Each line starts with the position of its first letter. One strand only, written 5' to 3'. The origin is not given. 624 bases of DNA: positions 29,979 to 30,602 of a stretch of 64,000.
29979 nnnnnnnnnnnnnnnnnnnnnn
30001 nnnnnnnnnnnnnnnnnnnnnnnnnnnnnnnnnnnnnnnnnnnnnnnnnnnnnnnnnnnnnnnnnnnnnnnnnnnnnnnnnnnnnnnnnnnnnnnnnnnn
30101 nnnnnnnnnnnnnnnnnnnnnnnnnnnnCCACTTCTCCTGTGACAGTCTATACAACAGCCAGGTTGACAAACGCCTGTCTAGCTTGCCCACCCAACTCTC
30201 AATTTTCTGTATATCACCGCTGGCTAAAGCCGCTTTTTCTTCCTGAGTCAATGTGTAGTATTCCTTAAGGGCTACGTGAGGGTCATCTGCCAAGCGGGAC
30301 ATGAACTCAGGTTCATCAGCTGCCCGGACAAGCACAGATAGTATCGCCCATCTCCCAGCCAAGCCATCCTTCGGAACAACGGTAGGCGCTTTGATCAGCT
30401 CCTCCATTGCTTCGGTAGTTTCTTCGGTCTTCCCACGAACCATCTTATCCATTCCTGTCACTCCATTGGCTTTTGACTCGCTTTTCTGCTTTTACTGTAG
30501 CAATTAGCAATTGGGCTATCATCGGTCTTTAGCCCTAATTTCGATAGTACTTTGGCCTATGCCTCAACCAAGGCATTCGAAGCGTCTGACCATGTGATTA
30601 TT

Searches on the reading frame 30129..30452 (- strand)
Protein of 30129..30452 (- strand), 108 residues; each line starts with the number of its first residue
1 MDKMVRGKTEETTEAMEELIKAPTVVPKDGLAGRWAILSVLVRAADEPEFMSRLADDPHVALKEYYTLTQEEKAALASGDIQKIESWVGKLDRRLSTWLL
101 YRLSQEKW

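Call 3: search_protein_families(library=pfam, proteins=[window:30129-30452:-], max_evalue=1)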
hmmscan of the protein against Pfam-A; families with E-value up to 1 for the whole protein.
window:30129-30452:- (108 aa): 2 families
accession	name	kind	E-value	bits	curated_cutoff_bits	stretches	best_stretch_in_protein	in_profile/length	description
PF14407.11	Frankia_peptide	-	7.4e-06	26.6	48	1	40-95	5-61/63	Ribosomally synthesized peptide prototyped by Frankia Franean1_4349.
PF05130.17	FlgN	-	0.1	13.5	30.5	1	59-89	14-44/147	FlgN protein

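Call 4: search_protein_families(library=ncbifam, proteins=[window:30129-30452:-], max_evalue=1)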
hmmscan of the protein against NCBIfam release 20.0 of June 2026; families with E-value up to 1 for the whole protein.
window:30129-30452:- (108 aa): 1 family
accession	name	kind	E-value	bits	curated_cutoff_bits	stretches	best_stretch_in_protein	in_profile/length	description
NF038399.1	NH_RiPP_Os17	domain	1.9e-10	40.7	40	1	39-96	5-63/63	Os1348 family NHLP clan protein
